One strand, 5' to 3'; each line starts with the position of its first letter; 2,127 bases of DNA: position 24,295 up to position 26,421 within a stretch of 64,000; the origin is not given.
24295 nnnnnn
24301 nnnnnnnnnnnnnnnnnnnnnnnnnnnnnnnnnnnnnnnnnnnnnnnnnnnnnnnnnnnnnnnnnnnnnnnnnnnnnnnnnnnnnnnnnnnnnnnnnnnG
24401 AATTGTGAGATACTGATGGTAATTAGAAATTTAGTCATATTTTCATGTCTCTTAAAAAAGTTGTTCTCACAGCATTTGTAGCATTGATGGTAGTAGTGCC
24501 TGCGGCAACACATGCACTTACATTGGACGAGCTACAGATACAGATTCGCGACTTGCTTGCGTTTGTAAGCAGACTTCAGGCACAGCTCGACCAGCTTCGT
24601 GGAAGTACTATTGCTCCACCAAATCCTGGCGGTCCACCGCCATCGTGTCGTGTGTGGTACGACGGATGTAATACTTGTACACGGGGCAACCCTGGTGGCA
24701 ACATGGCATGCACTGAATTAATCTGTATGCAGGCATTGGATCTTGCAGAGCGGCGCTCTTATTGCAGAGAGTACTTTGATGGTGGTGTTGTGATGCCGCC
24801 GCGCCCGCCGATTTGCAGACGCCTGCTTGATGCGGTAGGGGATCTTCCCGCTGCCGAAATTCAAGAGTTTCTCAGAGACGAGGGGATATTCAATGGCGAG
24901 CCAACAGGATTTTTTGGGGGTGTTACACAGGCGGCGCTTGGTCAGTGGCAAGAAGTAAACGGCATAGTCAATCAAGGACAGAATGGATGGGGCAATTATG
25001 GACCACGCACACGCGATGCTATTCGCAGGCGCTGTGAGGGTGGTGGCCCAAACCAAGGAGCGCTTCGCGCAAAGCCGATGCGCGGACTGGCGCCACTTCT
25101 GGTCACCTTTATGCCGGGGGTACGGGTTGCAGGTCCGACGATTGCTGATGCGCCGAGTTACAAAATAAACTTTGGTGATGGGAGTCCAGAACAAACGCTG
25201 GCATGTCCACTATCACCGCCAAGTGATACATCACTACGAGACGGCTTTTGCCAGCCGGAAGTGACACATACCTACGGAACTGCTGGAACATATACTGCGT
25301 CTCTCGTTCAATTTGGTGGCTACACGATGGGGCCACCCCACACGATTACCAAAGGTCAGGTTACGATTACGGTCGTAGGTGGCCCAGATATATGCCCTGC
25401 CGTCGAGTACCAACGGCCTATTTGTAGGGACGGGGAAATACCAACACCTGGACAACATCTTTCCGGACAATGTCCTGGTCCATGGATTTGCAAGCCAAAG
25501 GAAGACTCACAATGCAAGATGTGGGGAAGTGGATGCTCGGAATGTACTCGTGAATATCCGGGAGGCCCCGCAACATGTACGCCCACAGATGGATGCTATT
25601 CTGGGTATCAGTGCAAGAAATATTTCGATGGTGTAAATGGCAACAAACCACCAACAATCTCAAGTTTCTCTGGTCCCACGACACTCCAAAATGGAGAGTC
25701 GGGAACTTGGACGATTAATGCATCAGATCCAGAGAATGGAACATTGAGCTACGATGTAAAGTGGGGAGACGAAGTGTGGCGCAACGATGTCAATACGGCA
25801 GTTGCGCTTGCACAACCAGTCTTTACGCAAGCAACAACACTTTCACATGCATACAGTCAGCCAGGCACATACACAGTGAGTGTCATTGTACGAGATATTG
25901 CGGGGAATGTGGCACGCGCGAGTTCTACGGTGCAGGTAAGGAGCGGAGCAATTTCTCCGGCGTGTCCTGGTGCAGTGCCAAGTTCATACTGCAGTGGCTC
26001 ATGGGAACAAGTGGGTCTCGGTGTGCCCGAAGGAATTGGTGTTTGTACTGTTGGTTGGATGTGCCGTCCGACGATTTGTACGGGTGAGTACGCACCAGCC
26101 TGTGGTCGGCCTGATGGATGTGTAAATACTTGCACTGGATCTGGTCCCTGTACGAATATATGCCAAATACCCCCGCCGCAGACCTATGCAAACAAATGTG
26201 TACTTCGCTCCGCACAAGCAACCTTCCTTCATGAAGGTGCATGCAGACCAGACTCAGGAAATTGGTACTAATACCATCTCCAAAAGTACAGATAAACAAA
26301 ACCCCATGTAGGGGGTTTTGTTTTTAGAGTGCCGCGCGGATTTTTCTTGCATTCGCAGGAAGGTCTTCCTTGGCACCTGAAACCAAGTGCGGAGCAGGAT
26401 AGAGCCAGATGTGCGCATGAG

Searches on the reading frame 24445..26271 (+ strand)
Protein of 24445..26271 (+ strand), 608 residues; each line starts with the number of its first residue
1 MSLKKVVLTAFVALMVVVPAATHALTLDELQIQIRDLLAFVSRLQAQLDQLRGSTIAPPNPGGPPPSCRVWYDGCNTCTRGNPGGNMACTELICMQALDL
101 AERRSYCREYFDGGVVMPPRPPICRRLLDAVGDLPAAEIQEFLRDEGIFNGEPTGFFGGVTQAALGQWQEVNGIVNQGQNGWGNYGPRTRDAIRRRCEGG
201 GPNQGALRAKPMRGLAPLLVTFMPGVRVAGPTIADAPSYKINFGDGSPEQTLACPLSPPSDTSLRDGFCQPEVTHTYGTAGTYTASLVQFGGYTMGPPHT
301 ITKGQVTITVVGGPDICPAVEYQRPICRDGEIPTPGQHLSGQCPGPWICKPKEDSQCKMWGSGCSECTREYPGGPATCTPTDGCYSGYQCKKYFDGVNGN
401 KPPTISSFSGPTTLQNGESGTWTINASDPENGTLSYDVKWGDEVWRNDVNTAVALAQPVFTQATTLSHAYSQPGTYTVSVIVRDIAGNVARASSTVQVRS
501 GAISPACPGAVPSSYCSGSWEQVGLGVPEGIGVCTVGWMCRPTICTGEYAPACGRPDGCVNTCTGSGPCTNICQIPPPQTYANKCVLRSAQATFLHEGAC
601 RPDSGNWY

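Call 6: search_protein_families(library=pfam, proteins=[window:24445-26271:+], max_evalue=0.001)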
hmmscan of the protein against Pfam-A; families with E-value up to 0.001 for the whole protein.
window:24445-26271:+ (608 aa): 3 families
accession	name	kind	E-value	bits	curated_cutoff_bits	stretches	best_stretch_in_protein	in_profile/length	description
PF18911.6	PKD_4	-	3e-12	46.9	27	1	400-497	1-82/85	PKD domain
PF00801.26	PKD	-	9.4e-10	38.8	23.5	1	459-493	43-76/80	PKD domain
PF01471.23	PG_binding_1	-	9e-07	29.4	23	1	138-174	7-43/57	Putative peptidoglycan binding domain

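Call 91: find_encoding_contigs(protein=window:24445-26271:+, flank=3000, max_places=3)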
Protein window:24445-26271:+ (608 aa): 9 contigs read that carry it; 2 places shown.
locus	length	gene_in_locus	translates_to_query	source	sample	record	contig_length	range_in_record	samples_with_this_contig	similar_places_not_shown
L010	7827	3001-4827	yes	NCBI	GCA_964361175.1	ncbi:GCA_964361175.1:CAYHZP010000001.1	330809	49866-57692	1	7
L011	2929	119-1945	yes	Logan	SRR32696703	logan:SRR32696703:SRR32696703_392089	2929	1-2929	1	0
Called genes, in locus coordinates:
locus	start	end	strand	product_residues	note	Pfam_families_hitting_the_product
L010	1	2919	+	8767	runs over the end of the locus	-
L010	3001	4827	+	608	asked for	PF01471:PG_binding_1 (faint), PF00801:PKD (faint), PF18911:PKD_4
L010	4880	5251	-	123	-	PF11969:DcpS_C, PF01230:HIT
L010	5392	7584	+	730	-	PF00127:Copper-bind (weak), PF01471:PG_binding_1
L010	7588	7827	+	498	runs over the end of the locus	PF03734:YkuD, PF00768:Peptidase_S11, PF13354:Beta-lactamase2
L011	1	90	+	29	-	?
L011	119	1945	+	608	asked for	PF01471:PG_binding_1 (faint), PF00801:PKD (faint), PF18911:PKD_4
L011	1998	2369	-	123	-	PF11969:DcpS_C, PF01230:HIT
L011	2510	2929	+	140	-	?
